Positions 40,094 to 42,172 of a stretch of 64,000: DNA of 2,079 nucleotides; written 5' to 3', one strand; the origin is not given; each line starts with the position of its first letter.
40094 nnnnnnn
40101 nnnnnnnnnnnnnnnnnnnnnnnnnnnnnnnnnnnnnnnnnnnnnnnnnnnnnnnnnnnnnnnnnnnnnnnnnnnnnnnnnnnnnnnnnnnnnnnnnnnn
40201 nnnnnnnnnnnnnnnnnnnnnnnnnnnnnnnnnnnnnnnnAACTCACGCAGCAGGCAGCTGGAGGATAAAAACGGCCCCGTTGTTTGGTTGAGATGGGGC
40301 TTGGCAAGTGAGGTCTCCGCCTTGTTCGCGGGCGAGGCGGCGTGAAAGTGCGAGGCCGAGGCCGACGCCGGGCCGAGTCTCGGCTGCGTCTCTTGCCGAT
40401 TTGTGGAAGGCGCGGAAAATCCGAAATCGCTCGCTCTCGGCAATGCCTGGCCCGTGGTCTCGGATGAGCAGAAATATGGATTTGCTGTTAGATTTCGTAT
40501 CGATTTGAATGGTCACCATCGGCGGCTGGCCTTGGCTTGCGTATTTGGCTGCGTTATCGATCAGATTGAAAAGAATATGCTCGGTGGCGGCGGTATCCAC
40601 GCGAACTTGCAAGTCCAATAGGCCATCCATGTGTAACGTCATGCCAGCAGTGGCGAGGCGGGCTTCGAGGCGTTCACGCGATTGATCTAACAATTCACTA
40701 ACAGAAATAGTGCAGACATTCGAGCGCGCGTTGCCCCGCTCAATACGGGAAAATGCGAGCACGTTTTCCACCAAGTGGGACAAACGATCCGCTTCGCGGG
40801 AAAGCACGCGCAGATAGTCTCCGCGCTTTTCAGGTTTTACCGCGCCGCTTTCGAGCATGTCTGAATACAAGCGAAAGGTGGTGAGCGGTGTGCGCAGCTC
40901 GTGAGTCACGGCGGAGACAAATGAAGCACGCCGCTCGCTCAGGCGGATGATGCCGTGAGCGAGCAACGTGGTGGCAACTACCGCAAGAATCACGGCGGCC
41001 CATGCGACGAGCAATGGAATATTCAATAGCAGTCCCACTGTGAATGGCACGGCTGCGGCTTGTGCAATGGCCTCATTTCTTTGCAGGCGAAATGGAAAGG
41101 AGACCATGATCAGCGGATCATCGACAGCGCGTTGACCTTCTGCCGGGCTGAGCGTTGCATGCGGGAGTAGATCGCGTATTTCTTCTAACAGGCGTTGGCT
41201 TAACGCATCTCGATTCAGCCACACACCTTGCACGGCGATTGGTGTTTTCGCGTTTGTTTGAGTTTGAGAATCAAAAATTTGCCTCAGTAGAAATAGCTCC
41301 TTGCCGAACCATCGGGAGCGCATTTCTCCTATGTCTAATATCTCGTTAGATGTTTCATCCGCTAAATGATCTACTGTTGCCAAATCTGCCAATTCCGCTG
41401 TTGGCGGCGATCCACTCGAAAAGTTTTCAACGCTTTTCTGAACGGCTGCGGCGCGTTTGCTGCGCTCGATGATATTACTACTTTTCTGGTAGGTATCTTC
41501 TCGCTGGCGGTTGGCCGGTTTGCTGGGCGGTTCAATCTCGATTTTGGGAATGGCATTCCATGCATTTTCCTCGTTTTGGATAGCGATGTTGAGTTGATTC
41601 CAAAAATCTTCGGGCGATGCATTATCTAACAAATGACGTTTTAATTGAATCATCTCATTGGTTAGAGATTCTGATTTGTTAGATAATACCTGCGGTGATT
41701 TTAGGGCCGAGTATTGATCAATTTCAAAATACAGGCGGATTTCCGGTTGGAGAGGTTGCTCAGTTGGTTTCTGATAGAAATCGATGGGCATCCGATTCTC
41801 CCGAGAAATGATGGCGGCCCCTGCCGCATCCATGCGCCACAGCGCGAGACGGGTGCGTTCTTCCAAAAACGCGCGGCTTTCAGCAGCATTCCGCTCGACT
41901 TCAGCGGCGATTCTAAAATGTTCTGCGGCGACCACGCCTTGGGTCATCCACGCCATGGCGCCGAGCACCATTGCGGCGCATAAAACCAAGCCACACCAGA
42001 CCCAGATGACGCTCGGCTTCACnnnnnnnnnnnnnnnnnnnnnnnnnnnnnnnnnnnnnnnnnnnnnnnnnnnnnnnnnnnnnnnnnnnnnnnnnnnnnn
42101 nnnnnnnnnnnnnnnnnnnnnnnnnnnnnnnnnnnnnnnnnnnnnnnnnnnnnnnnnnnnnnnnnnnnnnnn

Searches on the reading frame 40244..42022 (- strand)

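Call 39: search_protein_families(library=ncbifam, proteins=[window:40244-42022:-], max_evalue=0.00001)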
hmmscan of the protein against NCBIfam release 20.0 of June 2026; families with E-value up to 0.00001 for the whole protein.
window:40244-42022:- (592 aa): 71 families (the best 25 are shown)
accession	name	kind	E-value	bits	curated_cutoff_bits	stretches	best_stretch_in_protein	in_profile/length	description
NF046044.1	PnpS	equivalog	1.4e-42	146.2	400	1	359-590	164-390/390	two-component system histidine kinase PnpS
NF033092.0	HK_WalK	equivalog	7e-39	133.9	725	1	362-590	369-593/594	cell wall metabolism sensor histidine kinase WalK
TIGR02966.1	phoR_proteo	equivalog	5e-37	127.7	334.2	1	358-587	107-331/333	phosphate regulon sensor histidine kinase PhoR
TIGR02956.1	TMAO_torS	equivalog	8.6e-34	116.8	676.5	1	365-590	464-681/967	TMAO reductase system sensor histidine kinase/response regulator TorS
NF040691.1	MtrAB_MtrB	equivalog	5.4e-32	111.5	450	1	361-591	267-492/507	MtrAB system histidine kinase MtrB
NF008312.0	PRK11100.1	equivalog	4.7e-31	108.1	356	1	367-589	258-472/477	two-component system sensor histidine kinase CreC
NF041735.1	hist_kin_RppB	equivalog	1.7e-30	106.2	400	1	328-590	178-438/438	two-component system sensor histidine kinase RppB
NF041832.1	near_NosP_CTERM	subfamily_domain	4.2e-29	101.8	400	1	365-591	7-225/370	NahK/ErcS family hybrid sensor histidine kinase/response regulator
NF011874.0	PRK15347.1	equivalog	7.9e-29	100.3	852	1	361-590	394-613/921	two component system sensor kinase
NF008302.0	PRK11091.1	equivalog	1.2e-27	96.5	838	1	362-591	280-505/779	aerobic respiration two-component sensor histidine kinase ArcB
NF041880.1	EPS_EpsF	equivalog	7.6e-27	93.9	900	1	361-590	270-492/492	response regulator EpsF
NF007898.0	PRK10604.1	equivalog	1.1e-26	94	478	1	352-591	199-423/433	two-component system sensor histidine kinase RstB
NF008468.0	PRK11360.1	equivalog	1.2e-26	93.3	646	1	368-591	399-608/616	two-component system sensor histidine kinase AtoS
NF041210.1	his_kin_PieS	equivalog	2.3e-26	92.8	850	1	358-591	243-470/474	two component system sensor histidine kinase PieS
NF007793.0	PRK10490.1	equivalog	5.1e-26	91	1123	1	334-591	633-882/895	two-component system sensor histidine kinase KdpD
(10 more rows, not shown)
